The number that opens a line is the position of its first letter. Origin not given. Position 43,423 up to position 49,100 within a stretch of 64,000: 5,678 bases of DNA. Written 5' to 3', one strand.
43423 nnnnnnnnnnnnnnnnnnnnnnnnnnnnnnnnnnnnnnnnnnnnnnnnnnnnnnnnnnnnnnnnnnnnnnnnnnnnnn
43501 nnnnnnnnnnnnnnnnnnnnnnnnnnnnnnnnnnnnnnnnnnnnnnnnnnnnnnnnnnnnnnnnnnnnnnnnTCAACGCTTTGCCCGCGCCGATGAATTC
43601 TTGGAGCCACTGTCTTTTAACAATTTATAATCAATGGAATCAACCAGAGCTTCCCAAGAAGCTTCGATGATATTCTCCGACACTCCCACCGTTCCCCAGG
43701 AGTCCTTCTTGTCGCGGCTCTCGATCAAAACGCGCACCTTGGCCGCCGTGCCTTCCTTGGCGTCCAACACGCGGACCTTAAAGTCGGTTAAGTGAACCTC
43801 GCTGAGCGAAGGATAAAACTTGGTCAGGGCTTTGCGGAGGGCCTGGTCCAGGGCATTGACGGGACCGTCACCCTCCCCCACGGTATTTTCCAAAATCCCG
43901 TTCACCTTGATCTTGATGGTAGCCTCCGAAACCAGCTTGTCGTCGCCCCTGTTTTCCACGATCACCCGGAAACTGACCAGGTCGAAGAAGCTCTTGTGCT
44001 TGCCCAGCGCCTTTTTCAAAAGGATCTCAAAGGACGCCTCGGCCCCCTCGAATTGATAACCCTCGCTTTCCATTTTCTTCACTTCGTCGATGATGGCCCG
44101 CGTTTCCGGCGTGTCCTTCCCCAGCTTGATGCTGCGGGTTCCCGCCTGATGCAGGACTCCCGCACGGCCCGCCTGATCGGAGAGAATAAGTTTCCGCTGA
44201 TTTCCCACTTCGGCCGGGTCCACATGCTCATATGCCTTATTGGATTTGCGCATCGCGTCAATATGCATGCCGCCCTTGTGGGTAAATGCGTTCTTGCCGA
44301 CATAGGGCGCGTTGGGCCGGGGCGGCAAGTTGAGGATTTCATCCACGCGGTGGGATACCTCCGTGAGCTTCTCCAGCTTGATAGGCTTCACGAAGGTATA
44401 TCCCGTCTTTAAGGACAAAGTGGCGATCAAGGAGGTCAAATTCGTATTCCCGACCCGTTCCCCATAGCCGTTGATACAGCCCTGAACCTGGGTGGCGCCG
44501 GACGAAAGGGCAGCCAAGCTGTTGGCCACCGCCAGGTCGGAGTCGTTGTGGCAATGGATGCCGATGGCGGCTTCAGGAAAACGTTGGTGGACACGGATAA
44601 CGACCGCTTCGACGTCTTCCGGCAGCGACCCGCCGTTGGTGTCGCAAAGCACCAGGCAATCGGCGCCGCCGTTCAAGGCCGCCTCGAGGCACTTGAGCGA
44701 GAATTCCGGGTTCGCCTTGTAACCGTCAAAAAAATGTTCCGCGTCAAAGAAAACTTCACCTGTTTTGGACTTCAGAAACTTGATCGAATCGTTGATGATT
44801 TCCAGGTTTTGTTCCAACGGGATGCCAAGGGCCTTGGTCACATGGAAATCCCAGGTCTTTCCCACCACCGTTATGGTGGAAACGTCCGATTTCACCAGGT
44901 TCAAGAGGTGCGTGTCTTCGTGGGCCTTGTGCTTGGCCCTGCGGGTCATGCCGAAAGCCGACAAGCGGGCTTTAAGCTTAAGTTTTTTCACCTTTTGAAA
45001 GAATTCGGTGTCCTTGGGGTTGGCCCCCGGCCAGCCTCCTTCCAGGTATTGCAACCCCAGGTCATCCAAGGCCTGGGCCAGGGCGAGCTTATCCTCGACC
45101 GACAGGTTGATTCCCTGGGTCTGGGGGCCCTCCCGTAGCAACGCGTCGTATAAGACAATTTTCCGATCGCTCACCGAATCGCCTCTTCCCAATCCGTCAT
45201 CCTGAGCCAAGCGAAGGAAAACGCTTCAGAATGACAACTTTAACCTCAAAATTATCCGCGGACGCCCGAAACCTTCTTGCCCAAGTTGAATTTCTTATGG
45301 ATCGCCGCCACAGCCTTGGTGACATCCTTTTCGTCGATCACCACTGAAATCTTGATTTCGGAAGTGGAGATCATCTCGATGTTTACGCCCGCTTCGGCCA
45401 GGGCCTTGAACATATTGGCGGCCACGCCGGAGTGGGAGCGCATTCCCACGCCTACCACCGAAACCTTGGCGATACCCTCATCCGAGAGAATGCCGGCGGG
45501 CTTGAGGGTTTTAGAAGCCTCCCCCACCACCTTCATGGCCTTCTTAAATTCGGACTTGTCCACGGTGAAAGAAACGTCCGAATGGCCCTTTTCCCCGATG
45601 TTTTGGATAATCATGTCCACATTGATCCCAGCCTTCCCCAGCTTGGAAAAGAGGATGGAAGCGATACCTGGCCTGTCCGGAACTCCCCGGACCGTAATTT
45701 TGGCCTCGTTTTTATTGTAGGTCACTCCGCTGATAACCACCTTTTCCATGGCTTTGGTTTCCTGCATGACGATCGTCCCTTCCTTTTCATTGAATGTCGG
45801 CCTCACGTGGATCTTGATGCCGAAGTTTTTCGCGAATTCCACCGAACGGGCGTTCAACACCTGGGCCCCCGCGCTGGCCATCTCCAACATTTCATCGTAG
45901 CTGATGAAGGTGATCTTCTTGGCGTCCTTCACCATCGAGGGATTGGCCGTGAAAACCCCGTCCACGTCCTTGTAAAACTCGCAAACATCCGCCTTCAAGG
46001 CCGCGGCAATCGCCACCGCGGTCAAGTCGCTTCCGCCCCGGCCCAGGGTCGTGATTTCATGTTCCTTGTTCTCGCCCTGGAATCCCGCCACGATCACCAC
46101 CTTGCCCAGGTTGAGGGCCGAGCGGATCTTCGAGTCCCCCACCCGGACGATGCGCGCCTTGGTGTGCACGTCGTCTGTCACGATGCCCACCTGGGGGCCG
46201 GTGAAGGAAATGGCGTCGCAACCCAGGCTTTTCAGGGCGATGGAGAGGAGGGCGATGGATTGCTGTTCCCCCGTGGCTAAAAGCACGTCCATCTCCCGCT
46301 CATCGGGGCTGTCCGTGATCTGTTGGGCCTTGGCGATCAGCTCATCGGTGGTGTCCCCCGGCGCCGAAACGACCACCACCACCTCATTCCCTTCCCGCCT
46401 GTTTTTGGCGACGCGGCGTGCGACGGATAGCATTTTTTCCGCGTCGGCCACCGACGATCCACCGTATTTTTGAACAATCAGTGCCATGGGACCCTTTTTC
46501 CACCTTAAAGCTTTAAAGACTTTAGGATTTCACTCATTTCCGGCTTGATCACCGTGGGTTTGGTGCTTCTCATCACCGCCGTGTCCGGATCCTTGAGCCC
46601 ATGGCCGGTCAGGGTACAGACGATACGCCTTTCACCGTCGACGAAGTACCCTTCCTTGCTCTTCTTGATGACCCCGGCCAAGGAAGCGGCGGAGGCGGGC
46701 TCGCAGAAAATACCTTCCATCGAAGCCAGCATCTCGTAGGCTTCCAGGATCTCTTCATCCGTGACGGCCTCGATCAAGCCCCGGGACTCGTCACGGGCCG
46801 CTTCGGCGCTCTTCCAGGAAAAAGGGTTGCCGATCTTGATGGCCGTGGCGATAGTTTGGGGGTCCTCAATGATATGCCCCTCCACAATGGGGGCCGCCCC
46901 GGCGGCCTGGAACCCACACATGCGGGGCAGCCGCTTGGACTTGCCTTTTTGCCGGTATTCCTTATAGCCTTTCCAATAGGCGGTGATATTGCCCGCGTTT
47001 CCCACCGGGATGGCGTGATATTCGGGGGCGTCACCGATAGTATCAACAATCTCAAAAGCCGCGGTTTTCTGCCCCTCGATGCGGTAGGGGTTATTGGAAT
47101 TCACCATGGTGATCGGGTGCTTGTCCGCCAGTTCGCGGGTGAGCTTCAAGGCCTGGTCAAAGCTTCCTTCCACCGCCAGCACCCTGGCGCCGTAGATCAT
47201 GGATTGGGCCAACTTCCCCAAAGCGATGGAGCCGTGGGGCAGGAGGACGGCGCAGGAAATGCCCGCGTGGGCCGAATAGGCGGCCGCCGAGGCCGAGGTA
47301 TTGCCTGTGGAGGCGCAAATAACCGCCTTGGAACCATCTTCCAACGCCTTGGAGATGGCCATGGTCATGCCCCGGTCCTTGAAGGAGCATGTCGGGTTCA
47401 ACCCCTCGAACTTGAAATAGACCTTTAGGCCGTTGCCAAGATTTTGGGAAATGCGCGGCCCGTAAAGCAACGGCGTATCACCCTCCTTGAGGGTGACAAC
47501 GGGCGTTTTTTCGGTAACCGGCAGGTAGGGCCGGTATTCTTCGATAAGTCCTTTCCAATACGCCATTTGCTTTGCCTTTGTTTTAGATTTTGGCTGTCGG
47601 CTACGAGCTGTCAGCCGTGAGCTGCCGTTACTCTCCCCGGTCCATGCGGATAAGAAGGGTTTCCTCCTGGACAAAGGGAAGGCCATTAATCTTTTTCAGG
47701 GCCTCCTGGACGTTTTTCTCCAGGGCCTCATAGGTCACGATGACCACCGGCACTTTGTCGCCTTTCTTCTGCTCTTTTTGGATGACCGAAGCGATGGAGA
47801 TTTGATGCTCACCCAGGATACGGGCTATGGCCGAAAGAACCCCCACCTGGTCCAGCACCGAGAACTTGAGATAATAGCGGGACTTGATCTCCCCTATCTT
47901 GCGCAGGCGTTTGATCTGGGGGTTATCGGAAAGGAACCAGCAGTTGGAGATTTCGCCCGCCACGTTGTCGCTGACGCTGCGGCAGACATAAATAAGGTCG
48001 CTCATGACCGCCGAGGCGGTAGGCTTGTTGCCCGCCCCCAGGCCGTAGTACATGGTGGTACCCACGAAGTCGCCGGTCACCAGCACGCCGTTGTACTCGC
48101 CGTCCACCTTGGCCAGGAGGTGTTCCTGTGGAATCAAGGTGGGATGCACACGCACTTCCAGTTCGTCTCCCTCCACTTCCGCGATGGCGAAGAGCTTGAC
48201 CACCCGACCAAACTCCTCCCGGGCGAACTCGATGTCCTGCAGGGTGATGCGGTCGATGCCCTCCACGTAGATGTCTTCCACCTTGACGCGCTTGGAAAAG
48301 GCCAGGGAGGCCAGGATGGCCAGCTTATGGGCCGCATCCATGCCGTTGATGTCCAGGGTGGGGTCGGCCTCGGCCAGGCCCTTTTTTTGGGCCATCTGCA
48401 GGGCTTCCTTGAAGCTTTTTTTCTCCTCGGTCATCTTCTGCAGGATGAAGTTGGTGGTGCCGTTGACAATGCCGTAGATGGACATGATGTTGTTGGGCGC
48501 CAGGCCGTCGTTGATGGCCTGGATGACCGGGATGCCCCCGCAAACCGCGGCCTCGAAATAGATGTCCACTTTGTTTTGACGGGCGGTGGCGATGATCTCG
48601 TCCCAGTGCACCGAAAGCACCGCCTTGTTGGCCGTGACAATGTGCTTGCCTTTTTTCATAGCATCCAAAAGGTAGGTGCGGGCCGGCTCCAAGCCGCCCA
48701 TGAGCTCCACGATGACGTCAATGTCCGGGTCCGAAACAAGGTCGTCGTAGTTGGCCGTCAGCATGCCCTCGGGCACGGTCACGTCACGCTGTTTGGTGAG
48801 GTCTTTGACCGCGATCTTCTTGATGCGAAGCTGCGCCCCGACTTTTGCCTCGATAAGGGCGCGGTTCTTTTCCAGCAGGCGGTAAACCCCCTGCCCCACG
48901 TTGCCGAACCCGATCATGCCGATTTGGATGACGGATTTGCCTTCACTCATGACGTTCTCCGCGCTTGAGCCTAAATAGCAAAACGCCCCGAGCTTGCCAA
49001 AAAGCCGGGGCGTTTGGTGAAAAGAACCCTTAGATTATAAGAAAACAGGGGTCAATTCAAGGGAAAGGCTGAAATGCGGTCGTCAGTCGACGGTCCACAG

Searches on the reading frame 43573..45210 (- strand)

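Call 30: search_protein_families(library=ncbifam, proteins=[window:43573-45210:-], max_evalue=0.001)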
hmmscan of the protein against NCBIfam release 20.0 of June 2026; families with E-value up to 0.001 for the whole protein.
window:43573-45210:- (545 aa): 23 families
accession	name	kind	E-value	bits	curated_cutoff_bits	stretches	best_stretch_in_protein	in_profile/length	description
TIGR00977.1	citramal_synth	equivalog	2.6e-212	705.8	450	1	17-534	1-521/526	citramalate synthase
NF002085.0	PRK00915.1-2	subfamily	1.7e-81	274.5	517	1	15-530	11-500/504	2-isopropylmalate synthase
NF002086.0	PRK00915.1-3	equivalog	3.5e-77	260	532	1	15-534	4-506/516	2-isopropylmalate synthase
TIGR00973.1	leuA_bact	equivalog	1.9e-72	244.3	598.7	1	17-526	1-493/494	2-isopropylmalate synthase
TIGR02090.1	LEU1_arch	subfamily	1.5e-70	238.1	484.75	1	19-387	2-354/363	isopropylmalate/citramalate/homocitrate synthases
TIGR02146.1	LysS_fung_arch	equivalog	1.8e-67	228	413.55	1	21-378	2-343/344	homocitrate synthase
NF002087.0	PRK00915.1-4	equivalog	5.1e-66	223.2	729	1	15-532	4-504/516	2-isopropylmalate synthase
NF002088.0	PRK00915.1-5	equivalog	8e-65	219.3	697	1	16-536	2-505/514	2-isopropylmalate synthase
NF002084.0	PRK00915.1-1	equivalog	1.1e-63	215.6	748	1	16-527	3-497/523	2-isopropylmalate synthase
NF041069.1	IPMS_Sufob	equivalog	2.7e-59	201.3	600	1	20-391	3-360/371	isopropylmalate synthase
TIGR02660.1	nifV_homocitr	equivalog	8.1e-52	176.7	462.9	1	18-381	2-349/365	homocitrate synthase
NF042434.1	IPMS_Lepto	equivalog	4.1e-40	137.9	500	1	15-365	3-356/374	2-isopropylmalate synthase LeuA2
NF042433.1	CitmalDyn_Leptosp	equivalog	2.1e-39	135.5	950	1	15-500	5-476/514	(R)-citramalate synthase CimA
NF002991.1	PRK03739.1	subfamily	3.5e-29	101.9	455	1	203-526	225-548/550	2-isopropylmalate synthase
TIGR00970.1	leuA_yeast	equivalog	2.1e-23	82.7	697.4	1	214-527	238-560/564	2-isopropylmalate synthase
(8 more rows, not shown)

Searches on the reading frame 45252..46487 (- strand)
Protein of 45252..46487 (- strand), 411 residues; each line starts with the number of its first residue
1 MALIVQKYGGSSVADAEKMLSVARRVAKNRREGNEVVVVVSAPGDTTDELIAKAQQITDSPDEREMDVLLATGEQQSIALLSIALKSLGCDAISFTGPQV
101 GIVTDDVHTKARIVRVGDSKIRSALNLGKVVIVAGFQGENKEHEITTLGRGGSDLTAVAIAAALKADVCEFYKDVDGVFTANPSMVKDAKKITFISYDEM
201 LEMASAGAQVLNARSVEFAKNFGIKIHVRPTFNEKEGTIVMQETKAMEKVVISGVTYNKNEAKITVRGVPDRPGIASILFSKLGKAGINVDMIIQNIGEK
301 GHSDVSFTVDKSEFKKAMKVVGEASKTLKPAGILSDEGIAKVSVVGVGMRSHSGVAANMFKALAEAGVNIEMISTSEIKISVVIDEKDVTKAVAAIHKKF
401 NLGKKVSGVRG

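Call 30: search_protein_families(library=ncbifam, proteins=[window:45252-46487:-], max_evalue=0.001)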
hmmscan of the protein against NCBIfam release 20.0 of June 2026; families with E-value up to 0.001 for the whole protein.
window:45252-46487:- (411 aa): 29 families (the best 25 are shown)
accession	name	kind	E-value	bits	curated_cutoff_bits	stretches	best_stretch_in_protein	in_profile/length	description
NF005155.0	PRK06635.1-4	equivalog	3.6e-174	579.5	346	1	1-405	1-406/407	aspartate kinase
NF005656.0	PRK07431.1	equivalog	4.7e-165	550.5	657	1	1-405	1-414/587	aspartate kinase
NF005153.0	PRK06635.1-1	equivalog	2.6e-161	537.4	585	1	1-406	1-411/421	aspartate kinase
NF005154.0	PRK06635.1-2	equivalog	1.2e-157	525.4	376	1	2-404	3-406/407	aspartate kinase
NF005156.0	PRK06635.1-5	equivalog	1.3e-145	485.2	594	1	1-405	1-405/411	aspartate kinase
TIGR00657.1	asp_kinases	subfamily_domain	1.2e-133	446.4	208.7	2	63-401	103-441/442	aspartate kinase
TIGR00656.1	asp_kin_monofn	equivalog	1.3e-124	416.4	402.25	1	1-401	1-405/407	aspartate kinase, monofunctional class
NF005161.0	PRK06635.2-5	equivalog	5.9e-115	384.4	586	1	4-402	6-402/402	aspartate kinase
NF006068.0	PRK08210.1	equivalog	2.8e-98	329.7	474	1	1-404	1-404/405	aspartate kinase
NF004938.0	PRK06291.1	equivalog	2.1e-96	323.5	528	2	63-405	119-466/468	aspartate kinase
NF006459.0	PRK08841.1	equivalog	8.8e-91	304.8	535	1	1-402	3-380/395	aspartate kinase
NF005157.0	PRK06635.2-1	equivalog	9.8e-86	288.1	832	1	5-402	6-401/401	aspartate kinase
NF006959.0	PRK09436.1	equivalog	1.4e-76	258.2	726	2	65-405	118-464/819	bifunctional aspartate kinase/homoserine dehydrogenase I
NF005158.0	PRK06635.2-2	equivalog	5.2e-76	256.1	717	1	1-401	1-399/401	aspartate kinase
NF006540.0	PRK09034.1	equivalog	5.8e-62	209.8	434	2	53-401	99-449/454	aspartate kinase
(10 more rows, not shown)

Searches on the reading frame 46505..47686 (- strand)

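Call 57: search_protein_families(library=ncbifam, proteins=[window:46505-47686:-], max_evalue=1e-10)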
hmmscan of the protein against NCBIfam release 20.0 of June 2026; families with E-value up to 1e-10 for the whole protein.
window:46505-47686:- (393 aa): 31 families (the best 25 are shown)
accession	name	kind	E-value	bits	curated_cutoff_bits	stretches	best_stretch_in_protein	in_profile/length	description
TIGR00260.1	thrC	equivalog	8.2e-95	317.8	167.1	1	48-368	1-340/340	threonine synthase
NF004170.0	PRK05638.1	equivalog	7.2e-60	202.8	421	1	48-368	46-359/442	threonine synthase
NF006050.0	PRK08197.1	equivalog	2e-58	198.1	303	1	33-371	48-389/406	threonine synthase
NF006205.0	PRK08329.1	equivalog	1.9e-46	158.7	358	1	48-365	43-345/347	threonine synthase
NF004996.0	PRK06381.1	equivalog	1.5e-41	142.5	266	1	67-361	12-316/319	threonine synthase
NF005035.0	PRK06450.1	equivalog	4e-34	117.9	301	1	86-365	64-336/338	threonine synthase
TIGR01127.1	ilvA_1Cterm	equivalog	2.2e-24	86.1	378.75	1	71-345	1-271/380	threonine ammonia-lyase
NF005600.0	PRK07334.1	equivalog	9.4e-23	80.4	496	1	71-361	29-309/408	threonine ammonia-lyase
NF006390.0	PRK08639.1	equivalog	3.9e-22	78.8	421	1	70-361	25-312/418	threonine ammonia-lyase IlvA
TIGR03844.1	cysteate_syn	equivalog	9.4e-21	74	324.9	1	79-269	71-268/398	cysteate synthase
NF045641.2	BHydaspDhtseBhcB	equivalog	9.6e-20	70.9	550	1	85-361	33-302/312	beta-hydroxyaspartate dehydratase BhcB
NF006094.0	PRK08246.1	subfamily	1.5e-18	67.3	331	1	83-340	34-283/310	serine/threonine dehydratase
NF005292.0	PRK06815.1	equivalog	1.6e-18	66.8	371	1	70-234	21-183/320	threonine/serine dehydratase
NF005454.0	PRK07048.1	equivalog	2.9e-18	66.1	452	1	71-345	26-296/324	threo-3-hydroxy-L-aspartate ammonia-lyase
TIGR02079.1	THD1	equivalog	4.8e-18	65.1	440.55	1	70-361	16-304/410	threonine ammonia-lyase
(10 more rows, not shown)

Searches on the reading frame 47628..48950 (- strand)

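Call 57: search_protein_families(library=ncbifam, proteins=[window:47628-48950:-], max_evalue=1e-10)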
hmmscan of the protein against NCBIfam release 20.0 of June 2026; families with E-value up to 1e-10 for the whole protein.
window:47628-48950:- (440 aa): 7 families
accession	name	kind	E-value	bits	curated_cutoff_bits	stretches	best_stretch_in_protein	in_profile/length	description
NF004976.0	PRK06349.1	subfamily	6.6e-160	532.9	205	1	7-438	4-428/430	homoserine dehydrogenase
NF004912.0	PRK06270.1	equivalog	1.1e-79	268.4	373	1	59-325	73-339/343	homoserine dehydrogenase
NF006235.0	PRK08374.1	equivalog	2.2e-54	184.8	451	1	70-322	85-328/336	homoserine dehydrogenase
NF005290.0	PRK06813.1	equivalog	5.4e-51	173.6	286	1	88-325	102-339/346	homoserine dehydrogenase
NF005002.0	PRK06392.1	equivalog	4.2e-36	124.5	296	1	76-322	84-324/329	homoserine dehydrogenase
NF006959.0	PRK09436.1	equivalog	1.3e-27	96.2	726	1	5-323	463-813/819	bifunctional aspartate kinase/homoserine dehydrogenase I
NF007003.0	PRK09466.1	subfamily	1.3e-20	73.4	582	1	21-323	472-807/810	bifunctional aspartate kinase/homoserine dehydrogenase II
